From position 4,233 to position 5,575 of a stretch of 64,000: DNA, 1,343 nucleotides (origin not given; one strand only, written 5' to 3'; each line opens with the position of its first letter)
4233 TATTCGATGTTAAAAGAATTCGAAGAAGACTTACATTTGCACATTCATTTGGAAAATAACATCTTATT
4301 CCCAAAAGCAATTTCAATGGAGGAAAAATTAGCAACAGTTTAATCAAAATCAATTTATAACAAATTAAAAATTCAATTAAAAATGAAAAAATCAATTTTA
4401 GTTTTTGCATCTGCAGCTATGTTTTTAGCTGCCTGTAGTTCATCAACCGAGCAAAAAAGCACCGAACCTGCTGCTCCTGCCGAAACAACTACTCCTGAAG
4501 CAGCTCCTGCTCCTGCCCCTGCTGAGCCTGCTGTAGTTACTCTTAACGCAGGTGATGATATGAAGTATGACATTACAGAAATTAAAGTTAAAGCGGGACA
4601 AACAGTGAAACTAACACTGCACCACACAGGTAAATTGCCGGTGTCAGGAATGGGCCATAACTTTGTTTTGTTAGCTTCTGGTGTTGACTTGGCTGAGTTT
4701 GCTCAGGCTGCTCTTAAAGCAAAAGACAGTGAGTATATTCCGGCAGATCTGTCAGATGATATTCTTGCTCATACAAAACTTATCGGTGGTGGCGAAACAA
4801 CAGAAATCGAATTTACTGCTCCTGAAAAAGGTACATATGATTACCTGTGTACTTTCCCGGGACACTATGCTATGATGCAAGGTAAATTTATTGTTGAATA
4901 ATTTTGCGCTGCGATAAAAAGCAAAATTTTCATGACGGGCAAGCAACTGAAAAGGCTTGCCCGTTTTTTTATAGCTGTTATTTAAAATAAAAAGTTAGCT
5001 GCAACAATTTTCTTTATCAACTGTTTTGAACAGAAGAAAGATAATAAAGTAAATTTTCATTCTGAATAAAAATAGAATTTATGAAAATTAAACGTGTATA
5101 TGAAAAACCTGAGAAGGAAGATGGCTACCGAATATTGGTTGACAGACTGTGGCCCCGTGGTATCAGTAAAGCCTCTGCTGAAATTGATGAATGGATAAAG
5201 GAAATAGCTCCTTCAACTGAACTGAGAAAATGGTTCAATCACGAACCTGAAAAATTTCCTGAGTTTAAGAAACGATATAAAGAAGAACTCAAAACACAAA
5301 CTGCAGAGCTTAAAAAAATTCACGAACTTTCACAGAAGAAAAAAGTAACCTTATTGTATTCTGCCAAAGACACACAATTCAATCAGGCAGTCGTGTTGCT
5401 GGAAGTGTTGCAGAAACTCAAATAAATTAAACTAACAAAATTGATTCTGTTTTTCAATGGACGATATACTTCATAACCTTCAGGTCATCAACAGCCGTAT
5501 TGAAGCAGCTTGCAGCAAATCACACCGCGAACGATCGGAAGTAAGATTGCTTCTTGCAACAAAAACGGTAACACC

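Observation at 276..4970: Eight-gene Rrf2-headed operon mixing NO-stress proteins with a TDO-family heme protein and azurin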

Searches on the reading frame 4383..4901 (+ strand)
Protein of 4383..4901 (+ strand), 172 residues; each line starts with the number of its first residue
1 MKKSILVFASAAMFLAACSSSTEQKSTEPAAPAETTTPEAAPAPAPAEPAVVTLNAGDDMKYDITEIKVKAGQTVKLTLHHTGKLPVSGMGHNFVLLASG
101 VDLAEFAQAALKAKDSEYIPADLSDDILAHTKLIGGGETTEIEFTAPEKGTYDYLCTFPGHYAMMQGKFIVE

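Call 3: search_protein_families(library=pfam, proteins=[window:4383-4901:+], max_evalue=0.01)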
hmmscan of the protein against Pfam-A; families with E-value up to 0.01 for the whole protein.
window:4383-4901:+ (172 aa): 3 families
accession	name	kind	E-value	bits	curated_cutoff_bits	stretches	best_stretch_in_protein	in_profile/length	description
PF00127.26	Copper-bind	-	1.8e-18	67.2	21.2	1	55-172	8-99/99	Copper binding proteins, plastocyanin/azurin family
PF13473.12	Cupredoxin_1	-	9.7e-10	38.8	27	1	123-171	59-104/104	Cupredoxin-like domain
PF07731.20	Cu-oxidase_2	-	0.0074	16.5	20.4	0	56-161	24-122/137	Multicopper oxidase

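Call 4: search_protein_families(library=ncbifam, proteins=[window:4383-4901:+], max_evalue=0.01)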
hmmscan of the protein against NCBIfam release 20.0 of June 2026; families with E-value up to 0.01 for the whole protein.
window:4383-4901:+ (172 aa): 16 families
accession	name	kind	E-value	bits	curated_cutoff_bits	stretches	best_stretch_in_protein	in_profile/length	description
TIGR02695.1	azurin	equivalog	7.6e-30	103.8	105.1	1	52-169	3-123/125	azurin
NF051440.1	CuResCopIPSEAE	equivalog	1.5e-08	34.6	280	1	32-132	21-117/180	copper-resistant cuproprotein CopI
TIGR02657.1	amicyanin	equivalog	4.7e-07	30.1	110.2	1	141-172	57-83/83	amicyanin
TIGR03095.1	rusti_cyanin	equivalog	5.2e-06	26.7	146.7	1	67-171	54-147/148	rusticyanin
TIGR02656.1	cyanin_plasto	equivalog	3.7e-05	24.1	87.85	1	124-172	53-99/99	plastocyanin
NF053527.1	lipo_Cory_WKLS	subfamily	0.0026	17.7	105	1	7-56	5-55/166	WKL family lipoprotein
NF049864.1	lipo_LppU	equivalog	0.0026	17.7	135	1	5-77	12-77/199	LppU family putative lipoprotein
NF041193.1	lipo_SP0191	subfamily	0.0033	17.5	75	1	1-31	1-31/190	SP0191 family lipoprotein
NF053526.1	Myco_lipo_LppK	equivalog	0.0041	17.1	125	1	9-49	14-59/167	lipoprotein LppK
NF052372.1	HP0838_fam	equivalog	0.0042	16.8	200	1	12-84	2-73/170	HP0838 family lipoprotein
TIGR02722.1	lp_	equivalog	0.0043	17.1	110.55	1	3-46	2-45/189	penicillin-binding protein activator LpoB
NF050142.1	PG1828_fam_lipo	equivalog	0.0056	17.4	50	1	1-43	1-47/59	PG1828 family lipoprotein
NF047408.1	SA0632_fam_LP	equivalog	0.0066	16.1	70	0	1-27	1-27/68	SA0632 family lipoprotein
NF041057.1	Rcas_1661_fam_Se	equivalog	0.0072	15.9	190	0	9-56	3-51/247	Rcas_1661 family thioredoxin-like (seleno)lipoprotein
NF047840.1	lipo_Ag473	exception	0.0076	17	100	0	1-81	1-86/136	Ag473 family lipoprotein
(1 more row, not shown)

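Call 56: search_solved_structures(query=window:4383-4901:+, max_evalue=0.001, show_alignments=2)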
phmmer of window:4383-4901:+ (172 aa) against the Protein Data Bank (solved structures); distinct sequences matched with E-value up to 0.001: 91 (the best 60 are shown).
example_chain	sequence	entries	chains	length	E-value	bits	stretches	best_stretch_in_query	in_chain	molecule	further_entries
2aan_A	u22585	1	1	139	7.4e-24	87.7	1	50-171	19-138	auracyanin A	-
3ay2_A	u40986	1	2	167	6.6e-21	78.1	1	25-169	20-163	Lipid modified azurin protein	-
2n0m_A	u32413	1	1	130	1.4e-20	77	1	50-169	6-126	Lipid modified azurin protein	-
6kol_A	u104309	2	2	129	3e-19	72.7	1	52-167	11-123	Blue (Type 1) copper domain protein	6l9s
1cuo_A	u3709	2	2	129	2.7e-18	69.6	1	52-169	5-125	PROTEIN (AZURIN ISO-2) | Azurin iso-2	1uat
2aza_A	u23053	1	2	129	4.4e-18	68.9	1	52-168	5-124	AZURIN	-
6l1v_A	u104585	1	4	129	1.1e-17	67.6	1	53-168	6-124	Azurin-1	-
1rkr_A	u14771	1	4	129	1.5e-17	67.2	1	53-168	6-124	AZURIN-I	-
2h3x_C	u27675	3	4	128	1.9e-17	66.8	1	52-168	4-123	Azurin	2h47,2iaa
4ko7_A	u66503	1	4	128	3.7e-17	65.9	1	52-169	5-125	Azurin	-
1a4a_A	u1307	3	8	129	4e-17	65.8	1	52-168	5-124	AZURIN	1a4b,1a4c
1gr7_A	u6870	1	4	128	4.6e-17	65.6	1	52-169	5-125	AZURIN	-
1dyz_A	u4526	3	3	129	5.1e-17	65.5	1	52-168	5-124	AZURIN II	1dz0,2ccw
1ezl_A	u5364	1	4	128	8.5e-17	64.7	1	50-169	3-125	AZURIN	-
1joi_A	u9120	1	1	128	1.3e-16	64.1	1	51-170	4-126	AZURIN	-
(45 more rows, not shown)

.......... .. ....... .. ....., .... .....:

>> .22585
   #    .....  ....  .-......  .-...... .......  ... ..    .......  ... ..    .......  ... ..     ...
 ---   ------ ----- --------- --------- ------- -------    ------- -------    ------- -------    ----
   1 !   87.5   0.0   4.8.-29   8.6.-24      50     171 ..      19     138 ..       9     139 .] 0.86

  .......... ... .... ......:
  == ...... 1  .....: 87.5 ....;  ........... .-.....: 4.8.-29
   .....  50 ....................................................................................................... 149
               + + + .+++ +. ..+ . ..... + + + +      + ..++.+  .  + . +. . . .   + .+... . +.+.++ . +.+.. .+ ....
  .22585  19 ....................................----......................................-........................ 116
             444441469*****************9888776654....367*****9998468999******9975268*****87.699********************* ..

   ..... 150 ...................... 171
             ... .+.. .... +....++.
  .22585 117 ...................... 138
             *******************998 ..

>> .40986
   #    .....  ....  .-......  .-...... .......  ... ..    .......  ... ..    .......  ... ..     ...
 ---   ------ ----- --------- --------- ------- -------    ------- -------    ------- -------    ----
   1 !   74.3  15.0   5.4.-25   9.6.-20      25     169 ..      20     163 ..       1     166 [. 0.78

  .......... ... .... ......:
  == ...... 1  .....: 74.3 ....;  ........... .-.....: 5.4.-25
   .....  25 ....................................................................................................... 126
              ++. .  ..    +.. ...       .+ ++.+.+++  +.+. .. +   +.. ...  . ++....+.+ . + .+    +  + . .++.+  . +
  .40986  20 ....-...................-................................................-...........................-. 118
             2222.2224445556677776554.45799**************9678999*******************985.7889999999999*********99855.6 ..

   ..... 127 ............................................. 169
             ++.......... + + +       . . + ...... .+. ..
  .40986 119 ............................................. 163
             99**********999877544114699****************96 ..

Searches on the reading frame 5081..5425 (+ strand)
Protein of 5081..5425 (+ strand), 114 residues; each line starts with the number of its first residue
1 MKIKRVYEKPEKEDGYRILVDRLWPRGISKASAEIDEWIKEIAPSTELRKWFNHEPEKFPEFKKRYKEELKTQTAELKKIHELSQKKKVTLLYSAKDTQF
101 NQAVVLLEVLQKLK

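Call 3: search_protein_families(library=pfam, proteins=[window:5081-5425:+], max_evalue=0.01)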
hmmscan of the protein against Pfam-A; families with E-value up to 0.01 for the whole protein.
window:5081-5425:+ (114 aa): 3 families
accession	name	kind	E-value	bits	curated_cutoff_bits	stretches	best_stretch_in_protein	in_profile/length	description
PF22752.1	DUF488-N3i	-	2.1e-40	138.7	27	1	2-112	3-113/131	Inactive DUF488-N3 subclade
PF04343.18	DUF488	-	2.1e-35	122.4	22.2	1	2-110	1-121/121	Domain of unknown function DUF488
PF22751.1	DUF488-N3a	-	3.3e-28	98.8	27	1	2-112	2-116/118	Active DUF488-N3 subclade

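Call 4: search_protein_families(library=ncbifam, proteins=[window:5081-5425:+], max_evalue=0.01)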
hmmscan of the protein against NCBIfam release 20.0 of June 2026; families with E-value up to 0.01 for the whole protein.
window:5081-5425:+ (114 aa): 1 family
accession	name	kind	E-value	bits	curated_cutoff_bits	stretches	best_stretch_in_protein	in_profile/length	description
NF040738.1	nickel_Mua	equivalog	0.0098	16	75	0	38-94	9-67/185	nickel-binding protein Mua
